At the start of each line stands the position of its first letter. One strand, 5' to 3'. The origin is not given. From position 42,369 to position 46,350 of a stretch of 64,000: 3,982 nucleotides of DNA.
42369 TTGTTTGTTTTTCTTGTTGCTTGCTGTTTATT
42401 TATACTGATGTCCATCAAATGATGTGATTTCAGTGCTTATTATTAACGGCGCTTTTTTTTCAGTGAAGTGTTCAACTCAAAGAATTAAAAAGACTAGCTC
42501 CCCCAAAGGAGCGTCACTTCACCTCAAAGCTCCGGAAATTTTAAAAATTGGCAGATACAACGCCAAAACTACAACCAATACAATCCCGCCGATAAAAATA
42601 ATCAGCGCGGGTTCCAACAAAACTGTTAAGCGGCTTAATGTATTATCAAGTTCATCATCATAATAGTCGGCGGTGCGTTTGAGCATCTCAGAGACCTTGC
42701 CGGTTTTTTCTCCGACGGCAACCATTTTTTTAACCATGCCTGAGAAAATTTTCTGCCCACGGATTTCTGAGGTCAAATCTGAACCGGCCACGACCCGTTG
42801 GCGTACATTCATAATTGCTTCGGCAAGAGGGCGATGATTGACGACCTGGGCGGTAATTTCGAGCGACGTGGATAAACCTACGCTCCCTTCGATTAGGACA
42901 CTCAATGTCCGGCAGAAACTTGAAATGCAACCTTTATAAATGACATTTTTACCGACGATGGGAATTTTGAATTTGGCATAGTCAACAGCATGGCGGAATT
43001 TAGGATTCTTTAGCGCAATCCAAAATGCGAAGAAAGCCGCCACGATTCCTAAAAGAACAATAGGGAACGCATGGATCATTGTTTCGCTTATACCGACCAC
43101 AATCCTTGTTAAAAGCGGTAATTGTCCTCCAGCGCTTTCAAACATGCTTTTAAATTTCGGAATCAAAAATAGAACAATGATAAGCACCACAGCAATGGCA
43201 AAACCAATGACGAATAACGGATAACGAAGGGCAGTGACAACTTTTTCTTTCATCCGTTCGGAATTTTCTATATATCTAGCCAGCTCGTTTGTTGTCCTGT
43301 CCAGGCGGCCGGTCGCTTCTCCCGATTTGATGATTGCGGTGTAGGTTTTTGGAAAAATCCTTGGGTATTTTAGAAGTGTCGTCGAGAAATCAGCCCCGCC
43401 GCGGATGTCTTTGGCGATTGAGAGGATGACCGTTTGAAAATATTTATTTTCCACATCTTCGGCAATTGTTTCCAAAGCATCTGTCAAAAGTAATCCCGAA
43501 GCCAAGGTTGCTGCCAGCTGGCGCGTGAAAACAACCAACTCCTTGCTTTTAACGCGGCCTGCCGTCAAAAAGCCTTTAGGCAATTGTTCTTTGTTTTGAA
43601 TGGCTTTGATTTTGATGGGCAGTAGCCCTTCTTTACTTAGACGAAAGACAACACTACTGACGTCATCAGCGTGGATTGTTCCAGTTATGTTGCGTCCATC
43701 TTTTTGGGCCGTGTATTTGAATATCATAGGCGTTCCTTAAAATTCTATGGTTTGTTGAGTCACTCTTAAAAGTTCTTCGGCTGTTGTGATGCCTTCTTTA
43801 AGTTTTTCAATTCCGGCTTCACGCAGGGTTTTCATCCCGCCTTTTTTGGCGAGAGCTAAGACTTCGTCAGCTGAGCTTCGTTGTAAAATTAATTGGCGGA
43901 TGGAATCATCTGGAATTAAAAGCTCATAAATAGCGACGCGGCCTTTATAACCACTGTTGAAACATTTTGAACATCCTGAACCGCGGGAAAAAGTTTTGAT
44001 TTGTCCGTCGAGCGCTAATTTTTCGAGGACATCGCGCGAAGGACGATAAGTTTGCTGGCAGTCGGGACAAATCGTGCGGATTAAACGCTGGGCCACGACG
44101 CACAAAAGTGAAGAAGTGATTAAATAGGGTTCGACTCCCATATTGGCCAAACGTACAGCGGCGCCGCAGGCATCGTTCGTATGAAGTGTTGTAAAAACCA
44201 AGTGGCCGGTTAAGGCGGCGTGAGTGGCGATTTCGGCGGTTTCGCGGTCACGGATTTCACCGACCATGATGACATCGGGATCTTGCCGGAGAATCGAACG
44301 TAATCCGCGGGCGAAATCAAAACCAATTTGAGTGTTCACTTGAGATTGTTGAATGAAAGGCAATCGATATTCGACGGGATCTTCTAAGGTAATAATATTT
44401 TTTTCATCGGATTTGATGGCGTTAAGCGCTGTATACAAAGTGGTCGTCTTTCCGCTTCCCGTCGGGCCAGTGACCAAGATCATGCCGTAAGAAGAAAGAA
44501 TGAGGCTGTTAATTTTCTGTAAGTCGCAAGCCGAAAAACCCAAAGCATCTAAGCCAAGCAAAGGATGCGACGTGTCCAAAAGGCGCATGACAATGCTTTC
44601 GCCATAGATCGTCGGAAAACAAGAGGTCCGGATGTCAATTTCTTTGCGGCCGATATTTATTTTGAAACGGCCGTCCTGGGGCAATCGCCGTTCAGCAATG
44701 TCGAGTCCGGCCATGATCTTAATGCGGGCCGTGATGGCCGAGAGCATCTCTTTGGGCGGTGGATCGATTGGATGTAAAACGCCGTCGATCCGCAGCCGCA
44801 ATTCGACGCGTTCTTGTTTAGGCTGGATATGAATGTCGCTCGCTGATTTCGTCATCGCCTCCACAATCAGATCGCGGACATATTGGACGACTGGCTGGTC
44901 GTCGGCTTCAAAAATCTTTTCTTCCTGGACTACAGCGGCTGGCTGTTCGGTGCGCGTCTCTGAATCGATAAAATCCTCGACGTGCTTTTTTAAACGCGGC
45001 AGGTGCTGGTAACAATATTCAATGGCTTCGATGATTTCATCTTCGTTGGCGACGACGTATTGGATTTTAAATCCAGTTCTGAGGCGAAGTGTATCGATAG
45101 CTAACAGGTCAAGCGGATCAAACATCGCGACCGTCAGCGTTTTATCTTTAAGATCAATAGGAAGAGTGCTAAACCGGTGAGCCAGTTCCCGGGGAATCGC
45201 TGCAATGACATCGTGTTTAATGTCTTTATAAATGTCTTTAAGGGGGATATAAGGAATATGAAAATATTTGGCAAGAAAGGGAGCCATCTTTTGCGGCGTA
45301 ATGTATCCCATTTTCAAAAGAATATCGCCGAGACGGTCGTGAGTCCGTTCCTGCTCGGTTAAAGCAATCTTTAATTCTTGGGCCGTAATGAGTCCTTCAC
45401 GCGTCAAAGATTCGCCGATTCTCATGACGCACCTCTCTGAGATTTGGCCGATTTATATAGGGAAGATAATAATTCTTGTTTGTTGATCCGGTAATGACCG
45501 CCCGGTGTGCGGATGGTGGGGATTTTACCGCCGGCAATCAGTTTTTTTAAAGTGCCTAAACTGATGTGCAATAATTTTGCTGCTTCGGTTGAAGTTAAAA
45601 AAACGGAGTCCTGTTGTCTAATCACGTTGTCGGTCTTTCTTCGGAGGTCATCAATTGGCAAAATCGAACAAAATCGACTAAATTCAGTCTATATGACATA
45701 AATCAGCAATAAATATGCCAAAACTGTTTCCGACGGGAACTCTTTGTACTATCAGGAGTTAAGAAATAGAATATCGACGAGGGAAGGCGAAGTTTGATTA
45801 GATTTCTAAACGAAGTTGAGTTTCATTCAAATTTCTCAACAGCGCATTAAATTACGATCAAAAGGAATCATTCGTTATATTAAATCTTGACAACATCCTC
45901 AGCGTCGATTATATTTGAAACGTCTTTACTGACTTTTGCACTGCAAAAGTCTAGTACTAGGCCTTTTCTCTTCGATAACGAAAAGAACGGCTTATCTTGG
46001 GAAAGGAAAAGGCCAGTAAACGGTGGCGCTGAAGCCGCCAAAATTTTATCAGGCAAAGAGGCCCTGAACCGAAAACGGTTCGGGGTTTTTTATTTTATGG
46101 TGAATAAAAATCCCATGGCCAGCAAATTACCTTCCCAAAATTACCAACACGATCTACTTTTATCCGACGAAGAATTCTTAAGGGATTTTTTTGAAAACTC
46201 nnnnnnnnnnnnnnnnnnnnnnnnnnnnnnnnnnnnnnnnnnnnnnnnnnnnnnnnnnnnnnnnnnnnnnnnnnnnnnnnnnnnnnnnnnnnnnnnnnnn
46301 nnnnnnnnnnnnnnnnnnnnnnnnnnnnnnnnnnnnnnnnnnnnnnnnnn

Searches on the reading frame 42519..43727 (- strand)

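Call 10: search_protein_families(library=pfam, proteins=[window:42519-43727:-])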
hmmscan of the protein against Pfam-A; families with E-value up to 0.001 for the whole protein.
window:42519-43727:- (402 aa): 2 families
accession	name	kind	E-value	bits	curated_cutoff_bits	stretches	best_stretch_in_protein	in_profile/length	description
PF00482.28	T2SSF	-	3.3e-58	195.5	25.2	2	67-190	1-125/125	Type II secretion system (T2SS), protein F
PF20990.2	DUF2207_C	-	7.1e-05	23.1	33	0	98-237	74-185/247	Predicted membrane protein (DUF2207) C-terminal domain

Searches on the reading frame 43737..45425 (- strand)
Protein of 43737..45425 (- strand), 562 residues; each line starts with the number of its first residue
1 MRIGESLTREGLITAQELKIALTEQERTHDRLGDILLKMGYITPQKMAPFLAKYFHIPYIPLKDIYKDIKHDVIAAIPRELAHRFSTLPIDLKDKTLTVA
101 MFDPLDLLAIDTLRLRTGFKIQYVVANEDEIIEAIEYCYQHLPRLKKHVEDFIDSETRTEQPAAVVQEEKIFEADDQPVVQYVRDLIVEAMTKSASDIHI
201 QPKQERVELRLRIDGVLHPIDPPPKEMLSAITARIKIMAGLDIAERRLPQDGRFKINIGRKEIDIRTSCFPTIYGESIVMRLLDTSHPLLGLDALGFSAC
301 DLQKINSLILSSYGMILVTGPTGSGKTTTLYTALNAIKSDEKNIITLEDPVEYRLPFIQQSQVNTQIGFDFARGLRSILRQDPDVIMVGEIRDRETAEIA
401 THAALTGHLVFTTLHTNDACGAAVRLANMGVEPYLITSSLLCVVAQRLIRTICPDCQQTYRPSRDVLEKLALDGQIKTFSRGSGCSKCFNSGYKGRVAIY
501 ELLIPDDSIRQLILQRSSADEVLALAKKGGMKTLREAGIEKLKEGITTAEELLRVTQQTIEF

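Call 10: search_protein_families(library=pfam, proteins=[window:43737-45425:-])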
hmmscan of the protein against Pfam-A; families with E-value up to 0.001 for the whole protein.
window:43737-45425:- (562 aa): 6 families
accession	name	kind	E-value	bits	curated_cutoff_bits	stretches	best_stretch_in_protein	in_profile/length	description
PF00437.27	T2SSE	-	6.3e-136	453.3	24.9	1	174-554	3-370/370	Type II/IV secretion system protein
PF05157.20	MshEN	-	1e-16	61.1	23.1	1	57-142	3-87/90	MshEN domain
PF13191.12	AAA_16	-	0.00014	22.8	32.6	1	313-407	24-110/167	AAA ATPase domain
PF20720.3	nSTAND3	-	0.00047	20.3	27.2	0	309-353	13-57/155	Novel STAND NTPase 3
PF25199.1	nSTAND_NTPase5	-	0.00064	20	34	0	314-356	42-85/145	Novel STAND NTPase 5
PF13401.12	AAA_22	-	0.0009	20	27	0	312-348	4-40/130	AAA domain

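Call 46: find_encoding_contigs(protein=window:43737-45425:-, flank=3000, max_places=10)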
Protein window:43737-45425:- (562 aa): 3 contigs read that carry it; 3 places shown.
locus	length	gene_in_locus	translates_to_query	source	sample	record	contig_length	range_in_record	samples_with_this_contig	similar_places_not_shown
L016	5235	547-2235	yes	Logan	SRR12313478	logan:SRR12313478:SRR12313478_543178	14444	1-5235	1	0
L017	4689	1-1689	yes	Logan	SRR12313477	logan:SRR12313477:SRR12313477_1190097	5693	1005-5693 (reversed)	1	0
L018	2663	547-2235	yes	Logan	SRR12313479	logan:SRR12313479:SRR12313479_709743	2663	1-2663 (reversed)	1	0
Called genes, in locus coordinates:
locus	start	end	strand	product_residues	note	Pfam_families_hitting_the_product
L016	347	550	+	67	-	PF12728:HTH_17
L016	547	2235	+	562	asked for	PF05157:MshEN, PF00437:T2SSE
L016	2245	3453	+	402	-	PF28597:T2SSF_N (faint), PF00482:T2SSF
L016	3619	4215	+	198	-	PF07963:N_methyl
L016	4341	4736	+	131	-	PF07963:N_methyl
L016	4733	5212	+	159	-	-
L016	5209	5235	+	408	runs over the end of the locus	PF14341:PilX_N (weak), PF20597:pAdhesive_15 (weak), PF23981:DUF7305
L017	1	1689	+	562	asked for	PF05157:MshEN, PF00437:T2SSE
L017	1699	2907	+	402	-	PF28597:T2SSF_N (faint), PF00482:T2SSF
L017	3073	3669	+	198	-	PF07963:N_methyl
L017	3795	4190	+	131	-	PF07963:N_methyl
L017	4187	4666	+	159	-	-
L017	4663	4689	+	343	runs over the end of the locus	?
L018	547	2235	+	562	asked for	PF05157:MshEN, PF00437:T2SSE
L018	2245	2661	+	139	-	?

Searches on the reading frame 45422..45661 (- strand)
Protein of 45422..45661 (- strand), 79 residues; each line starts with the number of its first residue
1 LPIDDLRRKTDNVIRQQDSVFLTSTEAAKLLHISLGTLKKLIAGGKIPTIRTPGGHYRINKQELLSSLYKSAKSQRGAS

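Call 10: search_protein_families(library=pfam, proteins=[window:45422-45661:-])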
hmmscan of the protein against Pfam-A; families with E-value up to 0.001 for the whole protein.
window:45422-45661:- (79 aa): 2 families
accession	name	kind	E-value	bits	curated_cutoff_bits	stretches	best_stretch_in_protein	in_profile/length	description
PF12728.13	HTH_17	-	1.6e-12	47.9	27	1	21-65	1-44/51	Helix-turn-helix domain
PF00376.29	MerR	-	0.00025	21.2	28.2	1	24-58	2-37/38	MerR family regulatory protein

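Call 39: find_encoding_contigs(protein=window:45422-45661:-, flank=10000, max_places=10)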
Protein window:45422-45661:- (79 aa): no gene with exactly this product is on record in the collection.

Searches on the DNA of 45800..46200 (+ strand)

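Call 7: search_rna_families(source=window, start=45800, end=46200, threshold=evalue, max_evalue=10, show_alignments=3)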
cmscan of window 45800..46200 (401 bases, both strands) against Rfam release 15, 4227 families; matches with E-value up to 10: 5.
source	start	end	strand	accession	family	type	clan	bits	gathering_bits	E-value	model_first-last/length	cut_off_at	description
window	45958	46016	+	RF02266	XIST_intron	Gene; lncRNA;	-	15.7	70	5.3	1-68/68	no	XIST 3' intron conserved motif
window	46036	46089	+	RF02347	ar45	Gene; sRNA;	-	14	40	1.4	1-148/148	no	Alphaproteobacterial sRNA ar45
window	46006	46094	+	RF00506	Thr_leader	Cis-reg; leader;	-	14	55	5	1-118/118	no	Threonine operon leader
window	46072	46090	+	RF02129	GNAS-AS1_3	Gene; lncRNA;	-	10.8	42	7.1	1-38/38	no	GNAS antisense RNA 1 conserved region 3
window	46056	46090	+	RF02744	Rev39_5p_UTR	Cis-reg;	-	8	88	6.1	193-228/300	no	Soft rot Enterobacteriaceae Rev 39 5'UTR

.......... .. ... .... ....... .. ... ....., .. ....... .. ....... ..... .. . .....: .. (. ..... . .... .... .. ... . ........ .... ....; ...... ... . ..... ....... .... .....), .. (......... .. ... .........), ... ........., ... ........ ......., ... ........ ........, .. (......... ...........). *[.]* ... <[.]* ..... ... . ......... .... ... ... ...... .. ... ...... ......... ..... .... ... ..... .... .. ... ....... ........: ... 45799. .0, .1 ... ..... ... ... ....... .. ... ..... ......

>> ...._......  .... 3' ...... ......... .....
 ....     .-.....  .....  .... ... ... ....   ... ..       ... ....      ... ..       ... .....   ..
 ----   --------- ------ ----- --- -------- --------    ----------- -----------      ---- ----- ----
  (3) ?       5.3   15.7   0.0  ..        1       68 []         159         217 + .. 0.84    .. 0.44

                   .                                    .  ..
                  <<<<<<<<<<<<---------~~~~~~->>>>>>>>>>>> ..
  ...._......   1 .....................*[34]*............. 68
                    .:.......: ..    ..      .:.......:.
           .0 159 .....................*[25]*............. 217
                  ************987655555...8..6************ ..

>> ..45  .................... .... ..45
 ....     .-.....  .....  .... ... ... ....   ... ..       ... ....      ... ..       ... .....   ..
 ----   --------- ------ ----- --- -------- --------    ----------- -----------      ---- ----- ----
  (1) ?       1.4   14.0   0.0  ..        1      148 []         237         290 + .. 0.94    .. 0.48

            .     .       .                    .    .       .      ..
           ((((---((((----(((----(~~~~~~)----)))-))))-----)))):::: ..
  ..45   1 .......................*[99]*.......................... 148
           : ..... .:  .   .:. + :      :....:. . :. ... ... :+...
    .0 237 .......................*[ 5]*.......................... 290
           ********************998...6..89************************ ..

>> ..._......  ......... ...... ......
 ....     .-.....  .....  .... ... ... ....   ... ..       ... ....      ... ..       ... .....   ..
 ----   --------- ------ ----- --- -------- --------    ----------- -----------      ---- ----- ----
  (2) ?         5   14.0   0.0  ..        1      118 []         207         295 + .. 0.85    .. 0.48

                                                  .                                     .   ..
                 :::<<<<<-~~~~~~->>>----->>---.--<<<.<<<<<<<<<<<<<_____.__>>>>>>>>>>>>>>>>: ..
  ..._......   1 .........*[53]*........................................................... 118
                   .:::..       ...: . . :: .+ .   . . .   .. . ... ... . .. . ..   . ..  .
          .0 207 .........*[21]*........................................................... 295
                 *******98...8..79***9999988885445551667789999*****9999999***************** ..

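Call 57: search_dna_similar(query=window:45920-46026:+, collection=plasmids, mode=distant, max_evalue=1)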
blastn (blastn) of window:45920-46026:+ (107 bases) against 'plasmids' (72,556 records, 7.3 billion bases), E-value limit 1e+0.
No match.

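Call 58: search_dna_similar(query=window:45920-46026:+, collection=phages, mode=distant, max_evalue=1)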
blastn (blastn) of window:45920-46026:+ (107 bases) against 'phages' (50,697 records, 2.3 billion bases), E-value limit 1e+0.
No match.

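Call 60: build_rna_model(alignment_id=A5, structure=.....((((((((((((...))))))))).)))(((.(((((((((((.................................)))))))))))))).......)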
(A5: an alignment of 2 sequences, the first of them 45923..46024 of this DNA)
Model R1 built from alignment A5 (2 sequences, 102 columns); structure: as given.
model positions 102; base pairs 26; branch points 1; effective number of sequences 0.98; information 0.589 bits per position. Calibrated on 0.2 Mb of random sequence (short: E-values are rough).
structure used (alignment columns):
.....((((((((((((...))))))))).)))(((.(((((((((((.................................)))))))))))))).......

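Call 61: search_with_rna_model(model_id=R1, sources=[window, L004, L006, L007, L008, L009, L010, L011, L016], max_evalue=10)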
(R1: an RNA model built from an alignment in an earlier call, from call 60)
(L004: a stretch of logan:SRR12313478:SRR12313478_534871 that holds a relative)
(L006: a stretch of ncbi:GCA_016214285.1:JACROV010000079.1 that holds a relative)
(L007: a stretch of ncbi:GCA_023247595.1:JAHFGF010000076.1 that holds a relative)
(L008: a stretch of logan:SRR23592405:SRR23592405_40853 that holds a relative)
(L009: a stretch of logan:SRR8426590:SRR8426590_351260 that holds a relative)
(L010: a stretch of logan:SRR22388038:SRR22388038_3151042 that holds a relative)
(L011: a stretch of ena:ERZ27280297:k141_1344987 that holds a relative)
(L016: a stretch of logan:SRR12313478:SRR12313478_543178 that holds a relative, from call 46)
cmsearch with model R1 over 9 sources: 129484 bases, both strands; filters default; matches with E-value up to 10: 7.
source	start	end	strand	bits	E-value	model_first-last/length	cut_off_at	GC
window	60675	60776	+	123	4e-25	1-102/102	no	0.38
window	45923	46024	+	120.5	1.4e-24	1-102/102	no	0.41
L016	1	49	-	53.9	1.2e-09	1-49/102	3'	0.39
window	45921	46022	-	42.4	4.4e-07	1-102/102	no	0.42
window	60673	60774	-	39.4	2e-06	1-102/102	no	0.37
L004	1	33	+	27.6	0.0009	70-102/102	5'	0.39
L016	1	51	+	23.6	0.0073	18-102/102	5'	0.41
